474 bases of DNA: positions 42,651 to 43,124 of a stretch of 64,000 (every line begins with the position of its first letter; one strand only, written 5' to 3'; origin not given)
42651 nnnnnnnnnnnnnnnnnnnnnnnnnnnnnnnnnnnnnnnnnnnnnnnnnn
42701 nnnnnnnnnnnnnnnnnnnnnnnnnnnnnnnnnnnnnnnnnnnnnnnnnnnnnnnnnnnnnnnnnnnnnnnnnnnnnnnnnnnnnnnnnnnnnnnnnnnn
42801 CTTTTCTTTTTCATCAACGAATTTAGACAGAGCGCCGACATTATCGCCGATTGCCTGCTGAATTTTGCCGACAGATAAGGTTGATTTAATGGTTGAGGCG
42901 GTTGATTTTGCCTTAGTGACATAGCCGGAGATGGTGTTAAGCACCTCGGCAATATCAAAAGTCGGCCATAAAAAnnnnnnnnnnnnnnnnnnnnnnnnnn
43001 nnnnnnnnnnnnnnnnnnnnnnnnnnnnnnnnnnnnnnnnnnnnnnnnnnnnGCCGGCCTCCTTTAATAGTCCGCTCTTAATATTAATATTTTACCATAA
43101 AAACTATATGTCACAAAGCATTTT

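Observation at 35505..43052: Four consecutive secreted coiled-coil proteins (one 1352 aa) embedded in the T4SS operon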

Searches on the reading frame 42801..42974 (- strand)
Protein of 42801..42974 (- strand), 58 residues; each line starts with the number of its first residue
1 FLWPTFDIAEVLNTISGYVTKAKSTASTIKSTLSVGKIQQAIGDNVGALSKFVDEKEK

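Call 41: search_solved_structures(query=A3, max_evalue=10, show_alignments=3)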
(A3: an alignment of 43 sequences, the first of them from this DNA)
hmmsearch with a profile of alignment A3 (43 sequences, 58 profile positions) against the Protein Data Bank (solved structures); distinct sequences matched with E-value up to 10: 14.
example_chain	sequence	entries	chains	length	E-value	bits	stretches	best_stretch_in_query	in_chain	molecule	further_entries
7bau_A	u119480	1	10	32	0.022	17.9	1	9-37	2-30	CC-Type2-(TgLaId)4-W19BrPhe.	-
6g66_A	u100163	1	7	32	0.48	13.6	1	9-37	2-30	CC-Type2-IV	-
6g65_A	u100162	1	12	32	0.6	13.3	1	9-37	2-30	CC-Type2-VV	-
4pnb_A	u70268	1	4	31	0.65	13.2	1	10-34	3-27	CC-Hex3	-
3vyi_A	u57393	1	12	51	1.8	11.8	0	8-44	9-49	Voltage-gated hydrogen channel 1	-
7mex_B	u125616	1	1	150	2.9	11.1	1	4-20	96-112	Ubiquitin-conjugating enzyme E2 2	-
8ieg_R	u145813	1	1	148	3.5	10.9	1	4-20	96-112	Ubiquitin-conjugating enzyme E2 2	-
7uvc_A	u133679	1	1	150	3.6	10.8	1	4-20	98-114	Ubiquitin-conjugating enzyme E2 2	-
7uv8_A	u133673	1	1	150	3.6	10.8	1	4-20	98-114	Ubiquitin-conjugating enzyme E2 2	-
7w75_A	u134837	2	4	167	3.6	10.8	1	4-20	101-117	Ubiquitin-conjugating enzyme E2 2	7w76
1ayz_A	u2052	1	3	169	3.7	10.8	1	4-20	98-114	UBIQUITIN-CONJUGATING ENZYME RAD6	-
4r62_A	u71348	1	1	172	4.7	10.5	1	4-20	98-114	Ubiquitin-conjugating enzyme E2 2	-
7mey_B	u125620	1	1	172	4.7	10.4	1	4-20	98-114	Ubiquitin-conjugating enzyme E2 2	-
6nx2_A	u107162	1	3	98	7.7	9.7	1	12-57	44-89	Design construct AAA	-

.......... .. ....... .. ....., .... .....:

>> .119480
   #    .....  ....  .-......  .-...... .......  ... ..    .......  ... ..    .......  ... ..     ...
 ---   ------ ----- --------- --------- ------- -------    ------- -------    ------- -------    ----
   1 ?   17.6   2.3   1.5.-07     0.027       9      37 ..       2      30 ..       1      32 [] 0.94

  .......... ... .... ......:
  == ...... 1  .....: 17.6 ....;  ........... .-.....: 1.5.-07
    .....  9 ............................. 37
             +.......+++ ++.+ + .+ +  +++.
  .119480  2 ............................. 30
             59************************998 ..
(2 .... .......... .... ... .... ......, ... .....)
